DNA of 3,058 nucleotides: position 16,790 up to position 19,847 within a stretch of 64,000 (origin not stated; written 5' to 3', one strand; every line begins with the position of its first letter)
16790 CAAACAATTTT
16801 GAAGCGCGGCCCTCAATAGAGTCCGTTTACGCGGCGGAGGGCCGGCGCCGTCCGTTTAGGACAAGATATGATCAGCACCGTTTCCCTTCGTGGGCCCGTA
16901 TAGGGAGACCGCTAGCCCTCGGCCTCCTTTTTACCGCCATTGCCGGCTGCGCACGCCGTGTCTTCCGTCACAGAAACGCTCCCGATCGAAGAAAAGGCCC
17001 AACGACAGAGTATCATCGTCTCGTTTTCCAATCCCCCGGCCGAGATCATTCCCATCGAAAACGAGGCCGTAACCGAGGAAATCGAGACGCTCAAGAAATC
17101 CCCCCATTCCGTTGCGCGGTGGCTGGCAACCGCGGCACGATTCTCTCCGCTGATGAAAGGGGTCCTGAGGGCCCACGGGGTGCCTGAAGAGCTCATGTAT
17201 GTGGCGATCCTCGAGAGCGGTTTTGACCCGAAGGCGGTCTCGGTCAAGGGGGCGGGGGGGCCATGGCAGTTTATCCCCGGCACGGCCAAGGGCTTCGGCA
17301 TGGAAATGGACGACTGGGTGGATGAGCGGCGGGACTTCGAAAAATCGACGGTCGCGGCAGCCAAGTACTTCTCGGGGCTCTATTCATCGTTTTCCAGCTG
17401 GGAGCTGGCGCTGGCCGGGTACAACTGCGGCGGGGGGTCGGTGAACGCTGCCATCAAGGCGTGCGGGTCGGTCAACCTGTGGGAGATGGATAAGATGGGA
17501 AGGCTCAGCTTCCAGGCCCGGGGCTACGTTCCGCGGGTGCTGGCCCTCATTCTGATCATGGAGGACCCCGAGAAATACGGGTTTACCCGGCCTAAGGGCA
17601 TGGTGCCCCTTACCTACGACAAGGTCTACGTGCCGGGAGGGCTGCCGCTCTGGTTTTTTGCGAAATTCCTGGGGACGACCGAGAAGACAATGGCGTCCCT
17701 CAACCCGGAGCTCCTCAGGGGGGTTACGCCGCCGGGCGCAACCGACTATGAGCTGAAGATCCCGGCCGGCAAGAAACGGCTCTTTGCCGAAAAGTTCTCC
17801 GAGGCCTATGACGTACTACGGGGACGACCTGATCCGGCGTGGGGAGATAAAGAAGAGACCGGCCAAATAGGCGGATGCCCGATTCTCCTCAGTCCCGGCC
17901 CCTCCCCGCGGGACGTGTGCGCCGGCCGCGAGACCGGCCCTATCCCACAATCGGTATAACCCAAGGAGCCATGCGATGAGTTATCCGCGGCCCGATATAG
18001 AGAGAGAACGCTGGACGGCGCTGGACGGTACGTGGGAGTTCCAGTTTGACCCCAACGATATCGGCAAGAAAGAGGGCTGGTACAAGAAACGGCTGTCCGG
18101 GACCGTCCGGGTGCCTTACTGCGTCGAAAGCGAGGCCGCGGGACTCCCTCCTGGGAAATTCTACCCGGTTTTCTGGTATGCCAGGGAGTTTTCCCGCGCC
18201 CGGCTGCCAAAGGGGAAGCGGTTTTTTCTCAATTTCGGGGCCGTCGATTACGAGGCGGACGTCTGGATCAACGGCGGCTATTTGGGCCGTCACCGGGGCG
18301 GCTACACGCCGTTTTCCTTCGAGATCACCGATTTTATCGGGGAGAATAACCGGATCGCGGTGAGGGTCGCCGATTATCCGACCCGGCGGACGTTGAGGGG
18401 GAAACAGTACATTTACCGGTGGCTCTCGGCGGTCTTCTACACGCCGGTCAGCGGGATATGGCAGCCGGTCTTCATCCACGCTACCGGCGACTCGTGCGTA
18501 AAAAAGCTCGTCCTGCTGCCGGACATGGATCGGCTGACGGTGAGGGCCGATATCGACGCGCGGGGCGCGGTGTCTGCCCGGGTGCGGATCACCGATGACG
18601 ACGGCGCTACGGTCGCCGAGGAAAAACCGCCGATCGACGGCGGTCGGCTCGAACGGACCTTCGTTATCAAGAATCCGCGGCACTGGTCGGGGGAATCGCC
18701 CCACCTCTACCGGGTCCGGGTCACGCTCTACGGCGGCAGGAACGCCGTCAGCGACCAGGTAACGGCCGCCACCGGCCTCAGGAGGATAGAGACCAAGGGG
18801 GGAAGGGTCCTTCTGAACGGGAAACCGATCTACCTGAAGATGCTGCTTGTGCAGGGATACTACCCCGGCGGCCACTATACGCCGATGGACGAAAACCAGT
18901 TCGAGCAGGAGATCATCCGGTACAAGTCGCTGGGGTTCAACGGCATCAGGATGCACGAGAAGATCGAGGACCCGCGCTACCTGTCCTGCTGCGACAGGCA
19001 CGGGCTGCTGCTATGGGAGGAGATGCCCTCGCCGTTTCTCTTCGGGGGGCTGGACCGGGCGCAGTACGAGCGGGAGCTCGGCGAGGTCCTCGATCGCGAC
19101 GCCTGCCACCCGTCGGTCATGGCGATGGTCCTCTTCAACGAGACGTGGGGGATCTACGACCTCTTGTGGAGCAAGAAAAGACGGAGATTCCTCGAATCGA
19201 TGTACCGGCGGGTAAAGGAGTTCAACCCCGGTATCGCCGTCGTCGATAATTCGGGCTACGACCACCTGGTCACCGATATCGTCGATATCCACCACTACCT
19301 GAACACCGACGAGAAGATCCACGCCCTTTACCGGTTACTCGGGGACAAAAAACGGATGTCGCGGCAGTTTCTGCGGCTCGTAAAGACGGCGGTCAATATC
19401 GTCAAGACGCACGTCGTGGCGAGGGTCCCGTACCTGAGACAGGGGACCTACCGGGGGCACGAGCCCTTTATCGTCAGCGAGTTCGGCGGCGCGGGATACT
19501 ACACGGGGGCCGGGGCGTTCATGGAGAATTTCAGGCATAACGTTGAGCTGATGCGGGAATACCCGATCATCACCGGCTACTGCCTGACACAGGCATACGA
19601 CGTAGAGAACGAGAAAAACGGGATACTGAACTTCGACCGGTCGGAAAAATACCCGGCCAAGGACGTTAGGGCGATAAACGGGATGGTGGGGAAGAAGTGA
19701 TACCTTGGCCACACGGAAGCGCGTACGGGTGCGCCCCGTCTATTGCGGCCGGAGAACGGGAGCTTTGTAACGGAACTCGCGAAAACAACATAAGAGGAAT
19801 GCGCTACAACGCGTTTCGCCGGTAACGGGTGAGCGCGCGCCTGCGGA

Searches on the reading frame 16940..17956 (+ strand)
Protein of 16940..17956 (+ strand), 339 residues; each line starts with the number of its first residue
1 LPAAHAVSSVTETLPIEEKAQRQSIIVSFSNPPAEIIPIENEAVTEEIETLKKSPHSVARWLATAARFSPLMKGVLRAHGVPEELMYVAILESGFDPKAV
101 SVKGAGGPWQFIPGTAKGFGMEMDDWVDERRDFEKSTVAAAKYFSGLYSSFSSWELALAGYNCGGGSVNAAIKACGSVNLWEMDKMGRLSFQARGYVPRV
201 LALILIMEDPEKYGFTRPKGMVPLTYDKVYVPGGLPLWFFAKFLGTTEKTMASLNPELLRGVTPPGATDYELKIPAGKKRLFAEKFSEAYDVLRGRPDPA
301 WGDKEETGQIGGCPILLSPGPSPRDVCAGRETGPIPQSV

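Call 80: search_protein_families(library=pfam, proteins=[window:16940-17956:+], max_evalue=0.00001)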
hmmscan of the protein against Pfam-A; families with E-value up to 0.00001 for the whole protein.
window:16940-17956:+ (339 aa): 1 family
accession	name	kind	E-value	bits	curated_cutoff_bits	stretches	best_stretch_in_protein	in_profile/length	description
PF01464.25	SLT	-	5.7e-24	84.4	21.3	1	80-177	12-110/117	Transglycosylase SLT domain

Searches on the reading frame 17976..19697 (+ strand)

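Call 80: search_protein_families(library=pfam, proteins=[window:17976-19697:+], max_evalue=0.00001)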
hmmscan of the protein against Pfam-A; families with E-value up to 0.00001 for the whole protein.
window:17976-19697:+ (574 aa): 3 families
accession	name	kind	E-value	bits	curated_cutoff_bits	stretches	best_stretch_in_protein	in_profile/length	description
PF02837.24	Glyco_hydro_2_N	-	6.1e-16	59.2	28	1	15-167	3-165/169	Glycosyl hydrolases family 2, sugar binding domain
PF00703.27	Glyco_hydro_2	-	2e-10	41.8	23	1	191-269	22-109/109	Glycosyl hydrolases family 2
PF22666.2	Glyco_hydro_2_N2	-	2.2e-07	31.5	27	1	66-139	50-125/167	Glycosyl hydrolase 2 galactose-binding domain-like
